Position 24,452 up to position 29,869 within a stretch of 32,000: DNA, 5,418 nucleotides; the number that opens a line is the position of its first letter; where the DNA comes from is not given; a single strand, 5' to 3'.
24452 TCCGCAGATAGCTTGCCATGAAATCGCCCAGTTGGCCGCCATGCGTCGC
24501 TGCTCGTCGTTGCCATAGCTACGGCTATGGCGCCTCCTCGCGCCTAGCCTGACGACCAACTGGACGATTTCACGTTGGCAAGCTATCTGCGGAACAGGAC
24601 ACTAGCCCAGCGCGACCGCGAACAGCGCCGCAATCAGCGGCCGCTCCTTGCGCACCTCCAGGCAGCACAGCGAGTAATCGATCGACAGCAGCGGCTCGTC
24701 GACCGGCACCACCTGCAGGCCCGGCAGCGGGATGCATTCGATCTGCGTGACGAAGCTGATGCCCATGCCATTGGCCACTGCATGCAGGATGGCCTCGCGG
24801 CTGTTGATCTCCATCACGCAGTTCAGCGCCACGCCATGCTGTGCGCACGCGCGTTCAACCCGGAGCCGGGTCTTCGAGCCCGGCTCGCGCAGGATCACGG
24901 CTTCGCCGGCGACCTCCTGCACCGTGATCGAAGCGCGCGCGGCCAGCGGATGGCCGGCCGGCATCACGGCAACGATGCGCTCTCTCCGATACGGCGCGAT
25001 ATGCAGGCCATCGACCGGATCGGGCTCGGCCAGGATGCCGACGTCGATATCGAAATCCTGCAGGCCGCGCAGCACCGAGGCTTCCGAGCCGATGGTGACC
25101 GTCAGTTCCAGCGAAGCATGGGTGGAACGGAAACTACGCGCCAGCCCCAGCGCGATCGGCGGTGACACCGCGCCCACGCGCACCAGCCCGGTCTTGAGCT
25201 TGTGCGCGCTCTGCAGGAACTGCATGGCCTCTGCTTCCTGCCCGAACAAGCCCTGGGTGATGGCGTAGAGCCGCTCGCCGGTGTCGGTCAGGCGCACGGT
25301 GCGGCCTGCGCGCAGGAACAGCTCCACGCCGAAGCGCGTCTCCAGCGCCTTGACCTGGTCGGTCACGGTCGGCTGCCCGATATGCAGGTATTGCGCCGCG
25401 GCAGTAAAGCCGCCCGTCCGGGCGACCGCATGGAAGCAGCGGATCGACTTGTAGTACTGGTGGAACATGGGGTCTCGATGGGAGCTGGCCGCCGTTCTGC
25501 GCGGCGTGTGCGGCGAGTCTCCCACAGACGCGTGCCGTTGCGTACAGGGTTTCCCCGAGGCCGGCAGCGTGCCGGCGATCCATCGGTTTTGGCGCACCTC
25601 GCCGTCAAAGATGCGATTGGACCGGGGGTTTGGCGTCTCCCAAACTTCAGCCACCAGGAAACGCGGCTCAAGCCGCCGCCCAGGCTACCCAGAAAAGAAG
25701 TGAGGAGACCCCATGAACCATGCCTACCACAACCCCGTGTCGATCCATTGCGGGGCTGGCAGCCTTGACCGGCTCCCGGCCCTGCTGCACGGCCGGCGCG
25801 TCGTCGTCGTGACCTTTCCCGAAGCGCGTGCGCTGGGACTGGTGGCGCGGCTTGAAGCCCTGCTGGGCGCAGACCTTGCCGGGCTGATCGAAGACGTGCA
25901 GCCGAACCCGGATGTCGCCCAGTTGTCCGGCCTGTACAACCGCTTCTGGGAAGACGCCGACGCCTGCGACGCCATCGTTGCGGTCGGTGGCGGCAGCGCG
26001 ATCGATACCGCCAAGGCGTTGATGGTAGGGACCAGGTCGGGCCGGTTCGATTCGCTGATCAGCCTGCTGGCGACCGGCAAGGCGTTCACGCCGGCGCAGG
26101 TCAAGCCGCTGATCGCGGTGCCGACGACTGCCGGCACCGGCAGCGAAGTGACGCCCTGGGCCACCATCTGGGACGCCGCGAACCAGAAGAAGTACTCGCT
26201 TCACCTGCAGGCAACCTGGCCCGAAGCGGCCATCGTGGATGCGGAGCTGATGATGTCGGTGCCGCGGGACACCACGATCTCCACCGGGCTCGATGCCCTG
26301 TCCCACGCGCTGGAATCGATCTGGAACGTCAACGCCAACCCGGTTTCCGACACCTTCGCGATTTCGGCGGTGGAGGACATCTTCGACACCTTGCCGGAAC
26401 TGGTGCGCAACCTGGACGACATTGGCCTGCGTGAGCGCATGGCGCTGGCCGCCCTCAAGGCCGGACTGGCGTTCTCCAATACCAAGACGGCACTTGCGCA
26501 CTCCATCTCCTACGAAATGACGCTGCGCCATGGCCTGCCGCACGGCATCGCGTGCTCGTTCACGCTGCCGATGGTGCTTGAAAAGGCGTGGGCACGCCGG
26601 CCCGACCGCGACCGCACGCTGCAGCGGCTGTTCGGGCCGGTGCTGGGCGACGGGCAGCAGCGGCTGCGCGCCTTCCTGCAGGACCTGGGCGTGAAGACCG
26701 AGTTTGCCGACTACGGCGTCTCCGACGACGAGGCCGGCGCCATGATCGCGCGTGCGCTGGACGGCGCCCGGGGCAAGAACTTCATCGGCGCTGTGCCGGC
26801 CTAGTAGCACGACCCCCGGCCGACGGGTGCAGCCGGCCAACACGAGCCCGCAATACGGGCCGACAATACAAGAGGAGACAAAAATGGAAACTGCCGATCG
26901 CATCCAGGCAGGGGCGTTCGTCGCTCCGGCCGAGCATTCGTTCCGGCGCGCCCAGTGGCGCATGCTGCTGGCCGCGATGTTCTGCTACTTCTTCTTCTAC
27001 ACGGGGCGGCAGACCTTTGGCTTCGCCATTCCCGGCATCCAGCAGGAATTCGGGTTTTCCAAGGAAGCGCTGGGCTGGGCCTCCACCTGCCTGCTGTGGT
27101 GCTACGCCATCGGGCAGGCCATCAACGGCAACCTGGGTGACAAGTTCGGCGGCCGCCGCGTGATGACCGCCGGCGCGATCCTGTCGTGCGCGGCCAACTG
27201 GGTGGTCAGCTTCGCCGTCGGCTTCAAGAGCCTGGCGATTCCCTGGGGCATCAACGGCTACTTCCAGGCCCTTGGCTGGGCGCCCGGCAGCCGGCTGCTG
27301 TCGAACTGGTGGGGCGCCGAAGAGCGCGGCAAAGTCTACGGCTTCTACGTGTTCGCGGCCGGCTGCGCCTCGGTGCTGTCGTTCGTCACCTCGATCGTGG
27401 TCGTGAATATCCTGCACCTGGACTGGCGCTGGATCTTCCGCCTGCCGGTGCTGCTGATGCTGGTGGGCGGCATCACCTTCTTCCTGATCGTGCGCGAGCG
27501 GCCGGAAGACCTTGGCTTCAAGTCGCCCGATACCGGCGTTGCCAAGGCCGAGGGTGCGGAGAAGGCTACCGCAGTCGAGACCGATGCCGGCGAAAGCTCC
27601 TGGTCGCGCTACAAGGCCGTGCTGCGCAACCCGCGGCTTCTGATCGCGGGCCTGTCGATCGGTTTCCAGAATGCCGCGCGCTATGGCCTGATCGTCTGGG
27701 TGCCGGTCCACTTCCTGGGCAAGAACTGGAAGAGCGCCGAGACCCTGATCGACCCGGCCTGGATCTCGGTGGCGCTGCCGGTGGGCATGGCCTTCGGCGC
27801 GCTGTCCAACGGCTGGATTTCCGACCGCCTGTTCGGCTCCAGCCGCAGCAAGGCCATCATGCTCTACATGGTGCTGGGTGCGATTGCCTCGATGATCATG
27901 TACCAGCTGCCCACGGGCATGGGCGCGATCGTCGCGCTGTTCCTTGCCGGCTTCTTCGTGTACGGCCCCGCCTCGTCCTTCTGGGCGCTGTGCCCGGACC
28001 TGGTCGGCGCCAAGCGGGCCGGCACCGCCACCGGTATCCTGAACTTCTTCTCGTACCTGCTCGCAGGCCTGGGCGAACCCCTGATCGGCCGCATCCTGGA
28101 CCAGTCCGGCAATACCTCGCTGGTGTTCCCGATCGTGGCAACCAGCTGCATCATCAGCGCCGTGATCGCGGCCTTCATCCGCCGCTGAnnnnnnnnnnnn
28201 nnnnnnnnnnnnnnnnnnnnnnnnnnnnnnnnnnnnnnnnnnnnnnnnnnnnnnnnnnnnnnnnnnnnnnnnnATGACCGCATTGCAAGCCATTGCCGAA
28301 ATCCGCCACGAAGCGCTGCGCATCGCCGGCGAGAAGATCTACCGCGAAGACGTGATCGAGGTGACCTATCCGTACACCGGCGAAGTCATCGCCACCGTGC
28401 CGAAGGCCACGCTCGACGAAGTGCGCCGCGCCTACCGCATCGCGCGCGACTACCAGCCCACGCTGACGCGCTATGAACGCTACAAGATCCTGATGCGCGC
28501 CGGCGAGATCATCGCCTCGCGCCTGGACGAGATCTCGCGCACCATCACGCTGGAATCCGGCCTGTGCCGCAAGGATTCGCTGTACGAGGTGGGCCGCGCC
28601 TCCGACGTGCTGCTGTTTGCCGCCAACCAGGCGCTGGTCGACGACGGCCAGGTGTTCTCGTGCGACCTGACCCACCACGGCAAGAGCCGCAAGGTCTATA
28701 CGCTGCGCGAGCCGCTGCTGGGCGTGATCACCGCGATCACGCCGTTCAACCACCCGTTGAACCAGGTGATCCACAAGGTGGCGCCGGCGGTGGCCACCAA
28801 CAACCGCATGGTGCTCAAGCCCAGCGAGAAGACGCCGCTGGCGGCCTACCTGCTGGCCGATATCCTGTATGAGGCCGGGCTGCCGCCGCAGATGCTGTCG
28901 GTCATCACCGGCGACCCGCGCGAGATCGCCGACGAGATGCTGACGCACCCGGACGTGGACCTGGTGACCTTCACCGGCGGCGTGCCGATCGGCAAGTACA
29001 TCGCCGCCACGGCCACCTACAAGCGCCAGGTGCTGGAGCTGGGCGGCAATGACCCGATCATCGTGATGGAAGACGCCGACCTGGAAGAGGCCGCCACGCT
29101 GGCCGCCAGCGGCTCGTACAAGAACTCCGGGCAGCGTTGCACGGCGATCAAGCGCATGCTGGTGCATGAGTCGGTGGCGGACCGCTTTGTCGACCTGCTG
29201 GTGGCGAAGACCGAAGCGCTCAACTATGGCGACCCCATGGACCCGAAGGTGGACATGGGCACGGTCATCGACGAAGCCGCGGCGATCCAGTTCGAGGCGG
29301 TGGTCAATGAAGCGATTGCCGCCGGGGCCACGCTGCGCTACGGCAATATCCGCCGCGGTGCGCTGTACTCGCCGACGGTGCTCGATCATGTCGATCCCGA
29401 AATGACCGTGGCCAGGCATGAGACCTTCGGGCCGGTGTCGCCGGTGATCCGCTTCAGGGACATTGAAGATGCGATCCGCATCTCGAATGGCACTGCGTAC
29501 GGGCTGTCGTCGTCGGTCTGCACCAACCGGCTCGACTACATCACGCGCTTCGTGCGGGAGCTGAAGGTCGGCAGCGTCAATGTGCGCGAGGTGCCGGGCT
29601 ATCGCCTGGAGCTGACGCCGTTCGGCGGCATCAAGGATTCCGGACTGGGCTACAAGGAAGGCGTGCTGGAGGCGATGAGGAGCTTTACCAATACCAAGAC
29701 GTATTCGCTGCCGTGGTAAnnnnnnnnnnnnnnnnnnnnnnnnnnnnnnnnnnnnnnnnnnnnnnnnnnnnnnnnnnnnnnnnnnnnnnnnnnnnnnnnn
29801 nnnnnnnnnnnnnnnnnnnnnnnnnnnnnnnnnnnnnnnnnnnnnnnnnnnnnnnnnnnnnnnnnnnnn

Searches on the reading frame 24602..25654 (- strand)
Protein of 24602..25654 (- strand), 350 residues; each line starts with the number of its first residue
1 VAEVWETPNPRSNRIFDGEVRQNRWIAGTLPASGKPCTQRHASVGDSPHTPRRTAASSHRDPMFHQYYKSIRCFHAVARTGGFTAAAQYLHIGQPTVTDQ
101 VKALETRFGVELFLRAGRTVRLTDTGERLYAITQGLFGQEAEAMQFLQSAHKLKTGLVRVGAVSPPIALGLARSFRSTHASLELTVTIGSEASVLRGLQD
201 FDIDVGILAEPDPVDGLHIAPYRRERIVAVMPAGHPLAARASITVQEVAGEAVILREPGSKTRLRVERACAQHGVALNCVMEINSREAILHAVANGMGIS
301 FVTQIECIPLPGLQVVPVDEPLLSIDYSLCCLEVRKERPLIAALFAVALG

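Call 42: search_protein_families(library=pfam, proteins=[window:24602-25654:-])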
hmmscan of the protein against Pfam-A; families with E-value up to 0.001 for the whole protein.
window:24602-25654:- (350 aa): 2 families
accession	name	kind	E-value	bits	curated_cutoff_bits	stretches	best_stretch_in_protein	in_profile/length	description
PF03466.25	LysR_substrate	-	1.3e-38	132.9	28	1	154-347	4-203/209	LysR substrate binding domain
PF00126.33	HTH_1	-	1.6e-21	76.4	26.6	1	70-127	3-60/60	Bacterial regulatory helix-turn-helix protein, lysR family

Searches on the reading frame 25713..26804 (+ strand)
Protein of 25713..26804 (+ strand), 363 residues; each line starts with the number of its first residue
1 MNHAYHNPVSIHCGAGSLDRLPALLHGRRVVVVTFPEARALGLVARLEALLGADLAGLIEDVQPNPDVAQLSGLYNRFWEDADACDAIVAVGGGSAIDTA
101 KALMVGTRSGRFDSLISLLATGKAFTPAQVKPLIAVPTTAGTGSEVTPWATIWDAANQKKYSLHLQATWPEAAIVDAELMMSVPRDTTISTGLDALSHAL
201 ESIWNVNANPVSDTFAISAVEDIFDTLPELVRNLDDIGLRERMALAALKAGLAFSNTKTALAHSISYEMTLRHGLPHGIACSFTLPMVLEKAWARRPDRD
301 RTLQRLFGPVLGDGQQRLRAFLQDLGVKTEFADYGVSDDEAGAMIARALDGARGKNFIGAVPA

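Call 42: search_protein_families(library=pfam, proteins=[window:25713-26804:+])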
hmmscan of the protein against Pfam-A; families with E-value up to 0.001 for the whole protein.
window:25713-26804:+ (363 aa): 3 families
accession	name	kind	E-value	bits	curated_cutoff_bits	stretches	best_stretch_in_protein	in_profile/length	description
PF00465.25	Fe-ADH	-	5.7e-38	130.6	31.3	1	8-176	1-167/168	Iron-containing alcohol dehydrogenase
PF25137.1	ADH_Fe_C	-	1.6e-35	123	27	1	188-353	1-174/194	Fe-containing alcohol dehydrogenase family, C-terminal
PF13685.12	Fe-ADH_2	-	3.3e-09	37.4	28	1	27-103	19-93/149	Iron-containing alcohol dehydrogenase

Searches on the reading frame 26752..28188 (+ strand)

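Call 42: search_protein_families(library=pfam, proteins=[window:26752-28188:+])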
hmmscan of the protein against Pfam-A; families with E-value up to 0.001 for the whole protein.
window:26752-28188:+ (478 aa): 1 family
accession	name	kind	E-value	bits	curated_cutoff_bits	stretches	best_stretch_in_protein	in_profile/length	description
PF07690.21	MFS_1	-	5.2e-52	177.3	33.4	1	76-441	2-346/347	Major Facilitator Superfamily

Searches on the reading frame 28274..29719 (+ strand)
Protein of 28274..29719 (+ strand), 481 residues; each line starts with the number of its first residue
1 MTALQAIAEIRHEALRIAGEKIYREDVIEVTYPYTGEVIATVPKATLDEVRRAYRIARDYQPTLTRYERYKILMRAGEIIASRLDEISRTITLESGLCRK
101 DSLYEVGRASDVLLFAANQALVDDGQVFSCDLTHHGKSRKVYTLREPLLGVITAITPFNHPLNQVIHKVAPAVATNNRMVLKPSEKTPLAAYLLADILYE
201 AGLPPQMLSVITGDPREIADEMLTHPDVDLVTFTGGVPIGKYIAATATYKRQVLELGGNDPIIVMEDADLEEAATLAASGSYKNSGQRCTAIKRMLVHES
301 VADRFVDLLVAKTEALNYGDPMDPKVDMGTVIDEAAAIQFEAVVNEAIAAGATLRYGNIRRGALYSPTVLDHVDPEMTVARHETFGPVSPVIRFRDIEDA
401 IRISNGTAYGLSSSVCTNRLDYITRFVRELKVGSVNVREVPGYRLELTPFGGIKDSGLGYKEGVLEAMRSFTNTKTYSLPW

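Call 42: search_protein_families(library=pfam, proteins=[window:28274-29719:+])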
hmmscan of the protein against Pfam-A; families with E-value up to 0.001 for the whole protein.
window:28274-29719:+ (481 aa): 1 family
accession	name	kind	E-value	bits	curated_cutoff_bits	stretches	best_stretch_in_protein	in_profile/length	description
PF00171.27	Aldedh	-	5.9e-144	480.5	23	1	26-476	7-460/461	Aldehyde dehydrogenase family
